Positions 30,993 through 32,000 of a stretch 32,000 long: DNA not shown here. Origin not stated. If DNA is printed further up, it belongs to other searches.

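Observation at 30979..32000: PyrR-style attenuator controlling a DAACS amino-acid/dicarboxylate symporter rather than a pyr gene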

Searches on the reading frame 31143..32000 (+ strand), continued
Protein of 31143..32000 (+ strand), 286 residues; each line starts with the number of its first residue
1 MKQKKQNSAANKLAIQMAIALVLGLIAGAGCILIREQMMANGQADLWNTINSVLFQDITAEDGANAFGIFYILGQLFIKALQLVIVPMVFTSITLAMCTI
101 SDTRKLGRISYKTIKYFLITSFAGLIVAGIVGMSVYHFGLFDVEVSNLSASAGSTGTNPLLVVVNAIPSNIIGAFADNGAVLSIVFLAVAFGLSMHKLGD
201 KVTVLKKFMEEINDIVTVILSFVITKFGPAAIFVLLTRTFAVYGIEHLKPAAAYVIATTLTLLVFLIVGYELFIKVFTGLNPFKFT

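Call 21: find_encoding_contigs(protein=P0002, flank=4000, max_places=3)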
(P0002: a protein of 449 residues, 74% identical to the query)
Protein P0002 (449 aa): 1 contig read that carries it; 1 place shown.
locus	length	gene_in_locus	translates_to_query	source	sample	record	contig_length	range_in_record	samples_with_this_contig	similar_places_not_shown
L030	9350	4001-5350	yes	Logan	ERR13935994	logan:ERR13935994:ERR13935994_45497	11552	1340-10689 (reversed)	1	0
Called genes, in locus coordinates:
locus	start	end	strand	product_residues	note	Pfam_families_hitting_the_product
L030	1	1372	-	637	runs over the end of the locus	PF00330:Aconitase, PF00694:Aconitase_C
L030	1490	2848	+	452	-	PF00285:Citrate_synt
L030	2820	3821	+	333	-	PF00180:Iso_dh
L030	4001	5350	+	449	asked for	PF00375:SDF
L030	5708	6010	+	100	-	-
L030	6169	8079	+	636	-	PF02518:HATPase_c (weak), PF13589:HATPase_c_3, PF00183:HSP90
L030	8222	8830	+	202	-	PF00702:Hydrolase, PF13419:HAD_2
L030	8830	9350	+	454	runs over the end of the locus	PF05958:tRNA_U5-meth_tr, PF02475:TRM5-TYW2_MTfase (faint), PF03602:Cons_hypoth95, PF09445:Methyltransf_15 (weak), PF13847:Methyltransf_31 (weak)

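Call 22: find_encoding_contigs(protein=P0003, flank=4000, max_places=3)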
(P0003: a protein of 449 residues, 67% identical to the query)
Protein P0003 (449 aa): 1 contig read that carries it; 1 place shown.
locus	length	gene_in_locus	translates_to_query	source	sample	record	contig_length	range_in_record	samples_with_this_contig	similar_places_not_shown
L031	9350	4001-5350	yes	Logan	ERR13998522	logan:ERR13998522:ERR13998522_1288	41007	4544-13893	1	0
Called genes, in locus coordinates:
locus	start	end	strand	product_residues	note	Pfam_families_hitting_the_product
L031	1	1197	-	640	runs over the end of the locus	PF00330:Aconitase, PF28406:AcnX_3rd (faint), PF00694:Aconitase_C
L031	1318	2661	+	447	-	PF00285:Citrate_synt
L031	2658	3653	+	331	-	PF00180:Iso_dh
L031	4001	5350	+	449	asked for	PF00375:SDF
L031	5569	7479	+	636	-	PF02518:HATPase_c, PF13589:HATPase_c_3, PF00183:HSP90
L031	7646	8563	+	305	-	PF00126:HTH_1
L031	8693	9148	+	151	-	-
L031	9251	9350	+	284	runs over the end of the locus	-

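Call 31: search_solved_structures(query=P0001, show_alignments=2, max_evalue=1e-10)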
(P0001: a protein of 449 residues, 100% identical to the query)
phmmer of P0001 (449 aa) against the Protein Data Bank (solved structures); distinct sequences matched with E-value up to 1e-10: 45.
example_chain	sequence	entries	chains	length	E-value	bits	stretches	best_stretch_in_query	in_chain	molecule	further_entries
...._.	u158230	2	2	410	2.2e-67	231.3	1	72-445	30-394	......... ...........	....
9bgy_A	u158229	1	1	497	4.2e-67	230.4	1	72-445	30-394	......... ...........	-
4ky0_A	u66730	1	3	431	1.1e-53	186.2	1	46-445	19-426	Proton/glutamate symporter, SDF family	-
6xwn_A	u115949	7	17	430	1.1e-53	186.2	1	46-445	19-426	Proton/glutamate symporter, SDF family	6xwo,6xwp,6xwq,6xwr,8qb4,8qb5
7ngh_A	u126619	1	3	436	1.1e-53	186.2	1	46-445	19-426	Proton/glutamate symporter, SDF family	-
5dwy_A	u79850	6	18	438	1.1e-53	186.2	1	46-445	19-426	Proton/glutamate symporter, SDF family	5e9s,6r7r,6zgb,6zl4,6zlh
8afa_A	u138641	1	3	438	1.6e-52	182.4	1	46-445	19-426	Proton/glutamate symporter, SDF family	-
6wzb_A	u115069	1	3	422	7e-49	170.4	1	73-442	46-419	Glutamate transporter homolog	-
6bau_A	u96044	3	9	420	1.1e-48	169.8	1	73-442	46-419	Glutamate transporter homolog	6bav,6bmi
9i6d_A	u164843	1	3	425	1.2e-48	169.6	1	73-446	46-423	Glutamate transporter homolog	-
6x01_A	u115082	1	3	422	1.2e-48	169.6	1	73-442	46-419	Glutamate transporter homolog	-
6bat_A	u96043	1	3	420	1.9e-48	169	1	73-442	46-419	Glutamate transporter homolog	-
5cfy_A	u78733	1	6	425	2.9e-48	168.3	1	73-446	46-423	425aa long hypothetical proton glutamate symport protein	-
3v8g_A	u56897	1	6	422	3.7e-48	168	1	73-442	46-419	sodium-coupled L-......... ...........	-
3kbc_A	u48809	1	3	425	4.8e-48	167.6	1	73-446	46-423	425aa long hypothetical proton glutamate symport protein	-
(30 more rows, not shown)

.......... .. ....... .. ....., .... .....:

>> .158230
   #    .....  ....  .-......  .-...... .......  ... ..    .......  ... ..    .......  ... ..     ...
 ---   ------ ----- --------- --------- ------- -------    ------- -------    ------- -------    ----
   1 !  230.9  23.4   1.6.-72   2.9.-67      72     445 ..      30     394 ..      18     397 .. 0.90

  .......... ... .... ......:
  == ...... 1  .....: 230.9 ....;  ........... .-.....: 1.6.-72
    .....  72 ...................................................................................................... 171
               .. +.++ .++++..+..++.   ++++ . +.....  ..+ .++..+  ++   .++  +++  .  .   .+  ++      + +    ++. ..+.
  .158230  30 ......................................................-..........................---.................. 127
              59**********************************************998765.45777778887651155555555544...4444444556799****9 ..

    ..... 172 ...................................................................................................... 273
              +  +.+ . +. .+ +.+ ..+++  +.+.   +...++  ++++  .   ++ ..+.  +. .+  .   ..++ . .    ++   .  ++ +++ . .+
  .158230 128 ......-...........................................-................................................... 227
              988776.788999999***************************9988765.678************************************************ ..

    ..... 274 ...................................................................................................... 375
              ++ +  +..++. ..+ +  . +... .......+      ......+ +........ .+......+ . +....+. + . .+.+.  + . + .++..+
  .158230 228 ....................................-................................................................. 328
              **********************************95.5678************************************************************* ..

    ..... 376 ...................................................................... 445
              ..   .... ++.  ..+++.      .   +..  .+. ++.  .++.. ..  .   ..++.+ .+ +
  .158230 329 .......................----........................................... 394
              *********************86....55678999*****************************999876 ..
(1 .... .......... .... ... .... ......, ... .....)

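Call 34: find_encoding_contigs(protein=P0038, flank=3000, max_places=2)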
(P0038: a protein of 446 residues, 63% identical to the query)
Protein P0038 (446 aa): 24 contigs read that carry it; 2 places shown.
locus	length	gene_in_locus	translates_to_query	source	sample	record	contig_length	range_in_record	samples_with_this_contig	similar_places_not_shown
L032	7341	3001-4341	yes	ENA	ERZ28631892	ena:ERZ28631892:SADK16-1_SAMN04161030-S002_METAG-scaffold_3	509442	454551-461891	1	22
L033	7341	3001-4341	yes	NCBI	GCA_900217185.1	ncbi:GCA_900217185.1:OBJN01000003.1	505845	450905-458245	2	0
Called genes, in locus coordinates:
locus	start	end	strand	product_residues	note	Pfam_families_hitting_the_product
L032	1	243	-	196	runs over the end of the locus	PF00578:AhpC-TSA, PF08534:Redoxin, PF00085:Thioredoxin (weak), PF13098:Thioredoxin_2 (weak), PF13905:Thioredoxin_8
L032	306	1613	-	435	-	PF01595:CNNM, PF00571:CBS (faint), PF03471:CorC_HlyC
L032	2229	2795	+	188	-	-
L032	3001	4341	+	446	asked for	PF00375:SDF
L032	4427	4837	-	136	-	-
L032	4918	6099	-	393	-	PF00999:Na_H_Exchanger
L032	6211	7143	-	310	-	PF01497:Peripla_BP_2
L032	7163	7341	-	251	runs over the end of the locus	PF02463:SMC_N (faint), PF13175:AAA_15 (faint), PF00005:ABC_tran, PF13304:AAA_21 (faint)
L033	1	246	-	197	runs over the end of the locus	PF00578:AhpC-TSA, PF08534:Redoxin, PF00085:Thioredoxin (weak), PF13098:Thioredoxin_2 (weak), PF13905:Thioredoxin_8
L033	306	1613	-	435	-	PF01595:CNNM, PF00571:CBS (faint), PF03471:CorC_HlyC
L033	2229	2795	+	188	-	-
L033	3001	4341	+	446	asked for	PF00375:SDF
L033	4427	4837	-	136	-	-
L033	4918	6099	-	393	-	PF00999:Na_H_Exchanger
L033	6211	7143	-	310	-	PF01497:Peripla_BP_2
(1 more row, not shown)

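Call 35: find_encoding_contigs(protein=P0082, flank=3000, max_places=2)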
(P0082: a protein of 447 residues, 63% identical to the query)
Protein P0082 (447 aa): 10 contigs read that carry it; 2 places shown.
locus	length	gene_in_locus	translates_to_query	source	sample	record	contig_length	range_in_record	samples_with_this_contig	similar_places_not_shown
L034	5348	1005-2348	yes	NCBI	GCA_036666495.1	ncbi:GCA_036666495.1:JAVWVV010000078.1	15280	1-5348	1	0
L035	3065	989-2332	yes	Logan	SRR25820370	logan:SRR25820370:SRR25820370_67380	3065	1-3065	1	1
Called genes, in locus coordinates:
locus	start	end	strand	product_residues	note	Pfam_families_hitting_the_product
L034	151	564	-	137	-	-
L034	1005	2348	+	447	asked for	PF00375:SDF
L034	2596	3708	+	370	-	PF04851:ResIII, PF00270:DEAD, PF00271:Helicase_C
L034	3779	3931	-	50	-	-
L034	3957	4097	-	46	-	-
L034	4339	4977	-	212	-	PF12389:Peptidase_M73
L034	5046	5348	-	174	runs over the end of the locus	-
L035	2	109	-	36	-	?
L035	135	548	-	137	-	-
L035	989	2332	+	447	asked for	PF00375:SDF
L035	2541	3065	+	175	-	?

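Call 36: find_encoding_contigs(protein=P0039, flank=3000, max_places=2)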
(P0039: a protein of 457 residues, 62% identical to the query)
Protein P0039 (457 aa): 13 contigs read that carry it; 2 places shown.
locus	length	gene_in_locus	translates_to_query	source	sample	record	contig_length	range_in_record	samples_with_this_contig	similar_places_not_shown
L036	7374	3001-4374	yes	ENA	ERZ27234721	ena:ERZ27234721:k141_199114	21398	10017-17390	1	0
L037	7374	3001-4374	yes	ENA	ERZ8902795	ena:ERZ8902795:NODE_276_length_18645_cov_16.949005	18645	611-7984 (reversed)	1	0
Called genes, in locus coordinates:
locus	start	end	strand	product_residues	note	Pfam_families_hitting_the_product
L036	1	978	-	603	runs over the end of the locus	PF00664:ABC_membrane, PF00005:ABC_tran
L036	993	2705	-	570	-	PF00664:ABC_membrane, PF02463:SMC_N (faint), PF00005:ABC_tran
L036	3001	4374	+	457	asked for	PF00375:SDF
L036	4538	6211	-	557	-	PF04205:FMN_bind, PF07992:Pyr_redox_2 (weak), PF00890:FAD_binding_2, PF01494:FAD_binding_3 (weak), PF03486:HI0933_like, PF12831:FAD_oxidored, PF13450:NAD_binding_8 (weak), PF13738:Pyr_redox_3 (weak), +3 more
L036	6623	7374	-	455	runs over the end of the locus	PF01938:TRAM, PF05958:tRNA_U5-meth_tr, PF03602:Cons_hypoth95 (weak), PF06325:PrmA (weak), PF09445:Methyltransf_15 (weak), PF13649:Methyltransf_25 (weak), PF13847:Methyltransf_31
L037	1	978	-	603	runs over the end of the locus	PF00664:ABC_membrane, PF00005:ABC_tran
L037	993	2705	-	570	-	PF00664:ABC_membrane, PF02463:SMC_N (faint), PF00005:ABC_tran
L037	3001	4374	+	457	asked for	PF00375:SDF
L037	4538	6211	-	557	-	PF04205:FMN_bind, PF07992:Pyr_redox_2 (weak), PF00890:FAD_binding_2, PF01494:FAD_binding_3 (weak), PF03486:HI0933_like, PF12831:FAD_oxidored, PF13450:NAD_binding_8 (weak), PF13738:Pyr_redox_3 (weak), +3 more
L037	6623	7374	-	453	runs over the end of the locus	?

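Call 37: find_encoding_contigs(protein=P0009, flank=3000, max_places=2)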
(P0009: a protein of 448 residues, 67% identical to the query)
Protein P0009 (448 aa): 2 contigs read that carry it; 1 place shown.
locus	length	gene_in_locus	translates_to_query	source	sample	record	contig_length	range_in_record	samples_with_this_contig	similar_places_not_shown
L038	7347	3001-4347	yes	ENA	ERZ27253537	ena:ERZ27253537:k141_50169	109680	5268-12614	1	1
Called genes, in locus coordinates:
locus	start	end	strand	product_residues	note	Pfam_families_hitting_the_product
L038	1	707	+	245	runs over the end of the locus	PF00293:NUDIX, PF19368:WHD_AraR, PF21906:WHD_NrtR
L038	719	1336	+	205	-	PF00857:Isochorismatase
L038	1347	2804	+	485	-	PF17767:NAPRTase_N, PF04095:NAPRTase, PF17956:NAPRTase_C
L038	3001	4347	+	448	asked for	PF00375:SDF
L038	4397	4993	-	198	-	PF00881:Nitroreductase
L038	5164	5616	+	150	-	PF03061:4HBT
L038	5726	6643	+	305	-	PF00126:HTH_1, PF03466:LysR_substrate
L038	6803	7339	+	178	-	-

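Call 62: search_dna_similar(query=P0001, collection=plasmids, mode=protein, max_rows=25, max_evalue=1e-10)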
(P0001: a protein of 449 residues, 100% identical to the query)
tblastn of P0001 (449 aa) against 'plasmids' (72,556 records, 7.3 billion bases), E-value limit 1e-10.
Records with a match: 683; places in all: 831; records where one place covers at least 80% of the query: 142.
Best place of each record, by identity: <60% 683.
By first word of the organism name: Ralstonia 128; Sinorhizobium 99; Rhizobium 35; Paracoccus 32; Priestia 30; Escherichia 21; Paraburkholderia 16; Klebsiella 14; Azospirillum 14; Halobacterium 13; and 85 more.
By predicted mobility (MOB-suite, as given by PLSDB): non-mobilizable 388; mobilizable 204; conjugative 91.
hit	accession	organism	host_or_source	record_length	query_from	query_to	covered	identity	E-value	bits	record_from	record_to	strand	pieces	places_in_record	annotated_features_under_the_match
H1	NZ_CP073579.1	Photobacterium sp. GJ3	-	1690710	42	447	90%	33.3%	3e-40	161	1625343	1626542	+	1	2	record has no annotation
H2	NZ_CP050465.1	Vibrio campbellii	single cell,seawater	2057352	54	448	88%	33.9%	6e-50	189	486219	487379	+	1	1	none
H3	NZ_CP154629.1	Acetoanaerobium noterae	cell culture,Sludge of a digestion ...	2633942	68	447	85%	34.8%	2e-46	179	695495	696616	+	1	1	none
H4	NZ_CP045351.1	Vibrio aquimaris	pure culture,Non-filtered water from ...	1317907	68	448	85%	34.4%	9e-50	189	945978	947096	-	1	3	none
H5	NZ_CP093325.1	Bacillus sp. N5-665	whole organism,peat soil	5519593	69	445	84%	34.6%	2e-35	176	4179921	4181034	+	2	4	none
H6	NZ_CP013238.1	Clostridium butyricum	Microbial isolate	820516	68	448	85%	34.3%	3e-39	158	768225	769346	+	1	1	dicarboxylate/amino acid:cation symporter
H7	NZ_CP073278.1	Clostridium butyricum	Homo sapiens,cell culture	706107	68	448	85%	34.3%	4e-39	158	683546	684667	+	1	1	dicarboxylate/amino acid:cation symporter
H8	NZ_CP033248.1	Clostridium butyricum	environment swab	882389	68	448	85%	34.3%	4e-39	158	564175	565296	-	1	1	dicarboxylate/amino acid:cation symporter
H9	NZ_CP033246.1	Clostridium butyricum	Homo sapiens,stool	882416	68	448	85%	34.3%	4e-39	158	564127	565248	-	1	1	dicarboxylate/amino acid:cation symporter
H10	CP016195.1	Bacillus thuringiensis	organism,soil sample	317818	69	449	85%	34.1%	5e-41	163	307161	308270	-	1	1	sodium:dicarboxylate symporter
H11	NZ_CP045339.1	Vibrio sp. THAF190c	pure culture,Surface of a polyethylene ...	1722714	56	448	88%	32.8%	7e-46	177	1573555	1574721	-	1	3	none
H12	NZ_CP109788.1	Leisingera thetidis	-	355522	73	448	84%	34.0%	1e-43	171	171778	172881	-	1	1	dicarboxylate/amino acid:cation symporter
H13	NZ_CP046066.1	Vibrio sp. THAF191d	pure culture,Surface of a polyethylene ...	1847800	68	448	85%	33.3%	2e-47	182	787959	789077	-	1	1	none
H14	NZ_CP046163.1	Vibrio sp. THAF191c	pure culture,Surface of a polyethylene ...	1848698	68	448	85%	33.3%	2e-47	182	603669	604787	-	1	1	none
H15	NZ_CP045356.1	Vibrio sp. THAF64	pure culture,Surface of a sandy ...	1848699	68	448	85%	33.3%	2e-47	182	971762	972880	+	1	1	none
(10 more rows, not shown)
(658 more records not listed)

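Call 67: search_protein_families(library=pfam, proteins=[L002:240-1199:+, L002:1166-2164:+, L002:2182-2937:+, L002:4449-4856:+, L002:4853-6214:+, L003:680-1852:+, L003:2037-2822:+, L003:4448-5644:+, L008:1408-2703:-, L008:4441-5832:+], max_evalue=0.00001)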
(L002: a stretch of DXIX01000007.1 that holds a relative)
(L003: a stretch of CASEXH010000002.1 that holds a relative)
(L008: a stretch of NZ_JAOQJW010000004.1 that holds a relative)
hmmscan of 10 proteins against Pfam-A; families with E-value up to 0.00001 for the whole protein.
L002:240-1199:+ (319 aa): 1 family
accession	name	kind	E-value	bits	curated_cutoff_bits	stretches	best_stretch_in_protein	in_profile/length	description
PF02626.20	CT_A_B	-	1.5e-90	303.9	25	1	27-289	1-260/261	Carboxyltransferase domain, subdomain A and B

L002:1166-2164:+ (332 aa): 2 families
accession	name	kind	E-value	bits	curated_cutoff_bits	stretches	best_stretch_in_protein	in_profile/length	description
PF02826.25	2-Hacid_dh_C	-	2.1e-59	200.3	25.1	1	120-300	1-178/178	D-isomer specific 2-hydroxyacid dehydrogenase, NAD binding domain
PF00389.36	2-Hacid_dh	-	4.3e-24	85.1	24.6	1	36-331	21-134/134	D-isomer specific 2-hydroxyacid dehydrogenase, catalytic domain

L002:2182-2937:+ (251 aa): 1 family
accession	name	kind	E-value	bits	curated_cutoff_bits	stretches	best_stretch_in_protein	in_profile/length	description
PF03746.21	LamB_YcsF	-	8e-100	333.8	22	1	4-241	1-238/239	LamB/YcsF family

L002:4449-4856:+ (135 aa): 2 families
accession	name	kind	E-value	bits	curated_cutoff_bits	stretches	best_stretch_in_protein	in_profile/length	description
PF00364.28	Biotin_lipoyl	-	2.6e-17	62.9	22.1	1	68-134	3-73/73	Biotin-requiring enzyme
PF13533.13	Biotin_lipoyl_2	-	5.7e-08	32.9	29.8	0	106-130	3-27/32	Biotin-lipoyl like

L002:4853-6214:+ (453 aa): 5 families
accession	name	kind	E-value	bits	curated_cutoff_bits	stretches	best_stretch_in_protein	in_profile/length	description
PF02786.22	CPSase_L_D2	-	8.9e-77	257.8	19.8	1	122-329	2-210/211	Carbamoyl-phosphate synthase L chain, ATP binding domain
PF00289.28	Biotin_carb_N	-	4.6e-47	159.5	25.5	1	7-116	1-110/110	Biotin carboxylase, N-terminal domain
PF02785.25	Biotin_carb_C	-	4.7e-41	139.7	32.4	1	342-449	1-108/108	Biotin carboxylase C-terminal domain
PF07478.18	Dala_Dala_lig_C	-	4.1e-12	46.5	24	1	151-297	29-174/204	D-ala D-ala ligase C-terminus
PF02222.28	ATP-grasp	-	9.4e-06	25.8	27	0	148-298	20-162/179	ATP-grasp domain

L003:680-1852:+ (390 aa): 2 families
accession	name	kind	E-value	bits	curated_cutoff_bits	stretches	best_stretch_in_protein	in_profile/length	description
PF00390.24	malic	-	2.5e-31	109.3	23.1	1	17-148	3-182/182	Malic enzyme, N-terminal domain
PF03949.21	Malic_M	-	8.6e-30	104.3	23.5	1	162-382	3-257/258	Malic enzyme, NAD binding domain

L003:2037-2822:+ (261 aa): 1 family
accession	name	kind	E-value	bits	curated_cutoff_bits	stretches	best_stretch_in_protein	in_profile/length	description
PF03746.21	LamB_YcsF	-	4.4e-98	328.2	22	1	14-251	1-238/239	LamB/YcsF family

L003:4448-5644:+ (398 aa): 4 families
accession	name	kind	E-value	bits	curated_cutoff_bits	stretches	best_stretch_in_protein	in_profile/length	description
PF00155.27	Aminotran_1_2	-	2.3e-81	274.2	19.7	1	38-388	2-361/361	Aminotransferase class I and II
PF01041.23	DegT_DnrJ_EryC1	-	2e-08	34.3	19.8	1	108-209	50-145/360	DegT/DnrJ/EryC1/StrS aminotransferase family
PF00266.25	Aminotran_5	-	8.5e-08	32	21.5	0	96-210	59-176/371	Aminotransferase class-V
PF01053.26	Cys_Met_Meta_PP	-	6.3e-06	25.4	27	0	102-212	71-176/381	Cys/Met metabolism PLP-dependent enzyme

L008:1408-2703:- (431 aa): 1 family
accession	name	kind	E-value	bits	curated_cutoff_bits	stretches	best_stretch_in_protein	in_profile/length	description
PF00266.25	Aminotran_5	-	1.2e-27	97.3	21.5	1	79-287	47-268/371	Aminotransferase class-V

L008:4441-5832:+ (463 aa): 1 family
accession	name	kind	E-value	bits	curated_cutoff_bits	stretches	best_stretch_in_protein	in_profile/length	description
PF01235.23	Na_Ala_symp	-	1.3e-130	436.7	24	1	52-454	4-387/392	Sodium:alanine symporter family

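Call 75: search_protein_families(library=ncbifam, proteins=[P0001, P0054, L002:3001-4347:+], max_evalue=1e-10)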
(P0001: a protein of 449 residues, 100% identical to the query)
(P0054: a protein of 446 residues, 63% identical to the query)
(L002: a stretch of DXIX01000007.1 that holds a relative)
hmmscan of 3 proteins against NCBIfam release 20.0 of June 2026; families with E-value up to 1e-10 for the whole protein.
P0001 (449 aa): 4 families
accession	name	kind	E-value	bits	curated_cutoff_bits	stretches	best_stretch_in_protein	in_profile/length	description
NF002461.0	PRK01663.1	subfamily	2.6e-47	161.8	513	1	72-446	36-409/428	C4-dicarboxylate transporter DctA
NF008440.0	PRK11283.1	equivalog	1.9e-41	142.2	638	1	70-445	41-418/437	glutamate/aspartate:proton symporter GltP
NF009587.0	PRK13027.1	subfamily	2.7e-41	141.8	570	1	73-445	37-409/442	C4-dicarboxylate transporter DctA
NF010151.0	PRK13628.1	equivalog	1.7e-26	93.2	308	1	8-429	11-391/407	serine/threonine transporter SstT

P0054 (446 aa): 4 families
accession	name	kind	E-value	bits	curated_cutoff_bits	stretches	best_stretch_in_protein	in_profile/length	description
NF008440.0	PRK11283.1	equivalog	4.6e-42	144.3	638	1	65-443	40-420/437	glutamate/aspartate:proton symporter GltP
NF002461.0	PRK01663.1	subfamily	1.1e-40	140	513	1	69-444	37-411/428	C4-dicarboxylate transporter DctA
NF009587.0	PRK13027.1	subfamily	3.7e-37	128.2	570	1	70-445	38-413/442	C4-dicarboxylate transporter DctA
NF010151.0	PRK13628.1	equivalog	7.1e-25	87.9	308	1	5-425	12-391/407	serine/threonine transporter SstT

L002:3001-4347:+ (448 aa): 4 families
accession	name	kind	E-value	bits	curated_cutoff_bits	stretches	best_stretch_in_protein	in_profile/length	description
NF002461.0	PRK01663.1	subfamily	9.7e-40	136.8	513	1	67-444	34-408/428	C4-dicarboxylate transporter DctA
NF008440.0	PRK11283.1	equivalog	2e-35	122.4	638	1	63-441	37-415/437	glutamate/aspartate:proton symporter GltP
NF009587.0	PRK13027.1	subfamily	2e-33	115.9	570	1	70-444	37-409/442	C4-dicarboxylate transporter DctA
NF010151.0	PRK13628.1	equivalog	2.4e-30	105.9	308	1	4-387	10-348/407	serine/threonine transporter SstT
